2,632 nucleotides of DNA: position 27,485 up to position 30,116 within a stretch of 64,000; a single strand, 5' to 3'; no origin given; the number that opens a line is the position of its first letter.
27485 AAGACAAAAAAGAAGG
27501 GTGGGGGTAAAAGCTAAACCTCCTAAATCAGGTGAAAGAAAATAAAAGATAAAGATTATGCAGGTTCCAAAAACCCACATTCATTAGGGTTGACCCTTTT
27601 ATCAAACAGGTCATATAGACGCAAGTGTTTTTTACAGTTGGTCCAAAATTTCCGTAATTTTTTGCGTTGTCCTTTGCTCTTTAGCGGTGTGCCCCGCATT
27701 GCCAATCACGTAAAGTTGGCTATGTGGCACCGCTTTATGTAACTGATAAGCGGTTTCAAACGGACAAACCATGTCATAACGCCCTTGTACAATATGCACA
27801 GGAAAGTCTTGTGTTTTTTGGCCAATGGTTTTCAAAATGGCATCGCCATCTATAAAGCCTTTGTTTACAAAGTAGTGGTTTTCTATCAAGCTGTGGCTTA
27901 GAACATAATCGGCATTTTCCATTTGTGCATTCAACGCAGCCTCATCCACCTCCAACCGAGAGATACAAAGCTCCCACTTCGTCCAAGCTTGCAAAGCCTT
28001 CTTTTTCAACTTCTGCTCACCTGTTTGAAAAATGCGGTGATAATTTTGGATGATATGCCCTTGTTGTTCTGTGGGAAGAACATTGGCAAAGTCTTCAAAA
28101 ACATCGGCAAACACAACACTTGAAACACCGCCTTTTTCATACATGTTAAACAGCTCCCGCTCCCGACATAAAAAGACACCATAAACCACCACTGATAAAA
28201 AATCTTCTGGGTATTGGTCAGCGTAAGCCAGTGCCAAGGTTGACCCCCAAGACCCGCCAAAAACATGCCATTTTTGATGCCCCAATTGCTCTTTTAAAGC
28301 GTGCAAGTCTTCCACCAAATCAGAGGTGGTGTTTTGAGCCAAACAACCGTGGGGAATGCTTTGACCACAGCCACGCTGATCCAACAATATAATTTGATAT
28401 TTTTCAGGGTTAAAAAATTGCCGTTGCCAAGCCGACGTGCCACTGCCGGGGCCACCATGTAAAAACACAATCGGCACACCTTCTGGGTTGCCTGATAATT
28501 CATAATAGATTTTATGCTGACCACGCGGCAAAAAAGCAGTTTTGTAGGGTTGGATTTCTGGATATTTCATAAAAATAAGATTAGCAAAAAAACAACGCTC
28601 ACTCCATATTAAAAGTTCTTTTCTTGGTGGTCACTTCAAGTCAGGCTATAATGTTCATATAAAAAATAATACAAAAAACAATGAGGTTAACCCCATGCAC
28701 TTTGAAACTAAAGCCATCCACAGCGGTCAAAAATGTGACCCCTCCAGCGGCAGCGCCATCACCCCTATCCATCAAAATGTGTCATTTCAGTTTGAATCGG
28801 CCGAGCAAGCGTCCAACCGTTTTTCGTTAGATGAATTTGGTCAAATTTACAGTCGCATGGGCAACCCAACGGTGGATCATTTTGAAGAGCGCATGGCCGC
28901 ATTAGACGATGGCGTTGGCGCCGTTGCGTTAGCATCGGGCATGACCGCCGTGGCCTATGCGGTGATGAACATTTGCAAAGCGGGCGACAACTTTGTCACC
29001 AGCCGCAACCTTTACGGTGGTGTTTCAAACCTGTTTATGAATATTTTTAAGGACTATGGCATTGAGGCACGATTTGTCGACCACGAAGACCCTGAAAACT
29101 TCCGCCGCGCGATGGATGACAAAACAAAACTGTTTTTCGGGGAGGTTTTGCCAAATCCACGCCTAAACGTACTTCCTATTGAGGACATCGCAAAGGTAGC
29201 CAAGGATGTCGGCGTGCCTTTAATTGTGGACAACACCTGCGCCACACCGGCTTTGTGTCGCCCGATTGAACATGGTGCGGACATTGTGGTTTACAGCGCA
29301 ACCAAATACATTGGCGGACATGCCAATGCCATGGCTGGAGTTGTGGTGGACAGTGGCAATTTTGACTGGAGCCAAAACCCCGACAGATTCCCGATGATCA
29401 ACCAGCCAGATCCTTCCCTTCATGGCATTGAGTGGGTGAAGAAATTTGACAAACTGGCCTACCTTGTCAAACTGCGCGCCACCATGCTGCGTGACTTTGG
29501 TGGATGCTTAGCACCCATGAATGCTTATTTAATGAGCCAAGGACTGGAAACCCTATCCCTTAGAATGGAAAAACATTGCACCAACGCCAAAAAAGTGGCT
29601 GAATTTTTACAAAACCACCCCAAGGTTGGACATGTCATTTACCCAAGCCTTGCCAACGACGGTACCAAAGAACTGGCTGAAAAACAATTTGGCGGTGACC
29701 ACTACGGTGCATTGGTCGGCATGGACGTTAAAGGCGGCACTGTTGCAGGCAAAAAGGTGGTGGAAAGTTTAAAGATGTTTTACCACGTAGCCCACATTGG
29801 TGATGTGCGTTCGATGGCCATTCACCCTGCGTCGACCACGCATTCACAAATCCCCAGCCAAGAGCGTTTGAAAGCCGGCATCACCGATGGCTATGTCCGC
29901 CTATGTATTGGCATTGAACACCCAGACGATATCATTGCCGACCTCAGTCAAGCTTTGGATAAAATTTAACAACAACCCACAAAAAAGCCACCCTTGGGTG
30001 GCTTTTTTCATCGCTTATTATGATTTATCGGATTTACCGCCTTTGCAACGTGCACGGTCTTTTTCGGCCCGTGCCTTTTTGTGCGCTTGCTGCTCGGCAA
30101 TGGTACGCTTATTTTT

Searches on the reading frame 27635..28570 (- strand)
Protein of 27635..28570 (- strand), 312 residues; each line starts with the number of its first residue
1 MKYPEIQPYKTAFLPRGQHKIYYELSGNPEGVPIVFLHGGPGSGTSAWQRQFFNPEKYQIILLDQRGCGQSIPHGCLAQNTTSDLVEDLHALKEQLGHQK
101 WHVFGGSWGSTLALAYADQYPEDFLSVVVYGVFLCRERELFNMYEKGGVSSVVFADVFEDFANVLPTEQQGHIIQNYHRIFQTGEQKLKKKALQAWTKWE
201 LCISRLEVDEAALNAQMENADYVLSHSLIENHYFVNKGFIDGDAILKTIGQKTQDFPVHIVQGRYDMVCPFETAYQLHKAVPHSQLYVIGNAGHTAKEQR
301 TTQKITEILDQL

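Call 33: search_protein_families(library=pfam, proteins=[window:27635-28570:-], max_evalue=0.001)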
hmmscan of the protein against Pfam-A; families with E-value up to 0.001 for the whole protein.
window:27635-28570:- (312 aa): 5 families
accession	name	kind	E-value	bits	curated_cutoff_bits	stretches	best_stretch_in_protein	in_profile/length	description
PF00561.26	Abhydrolase_1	-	2e-33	116.5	25.8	1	33-298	2-242/245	alpha/beta hydrolase fold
PF12146.15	Hydrolase_4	-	2.5e-12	47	27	1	35-294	8-232/239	Serine aminopeptidase, S33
PF12697.13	Abhydrolase_6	-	3.2e-10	41.5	26.3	1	34-294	1-204/217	Alpha/beta hydrolase family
PF08386.16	Abhydrolase_4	-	0.0003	21.3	21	1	252-298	31-77/103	TAP-like protein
PF13191.12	AAA_16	-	0.00085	20.3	32.6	0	31-105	24-98/167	AAA ATPase domain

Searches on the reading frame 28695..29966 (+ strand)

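Call 33: search_protein_families(library=pfam, proteins=[window:28695-29966:+], max_evalue=0.001)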
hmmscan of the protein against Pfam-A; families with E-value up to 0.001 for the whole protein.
window:28695-29966:+ (424 aa): 3 families
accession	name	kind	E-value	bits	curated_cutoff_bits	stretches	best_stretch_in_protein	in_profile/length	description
PF01053.26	Cys_Met_Meta_PP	-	2.2e-125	418.6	27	1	4-421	1-380/381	Cys/Met metabolism PLP-dependent enzyme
PF00155.27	Aminotran_1_2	-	0.00011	21.9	19.7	1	53-180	36-186/361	Aminotransferase class I and II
PF00266.25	Aminotran_5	-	0.00035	20.1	21.5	1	82-207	73-204/371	Aminotransferase class-V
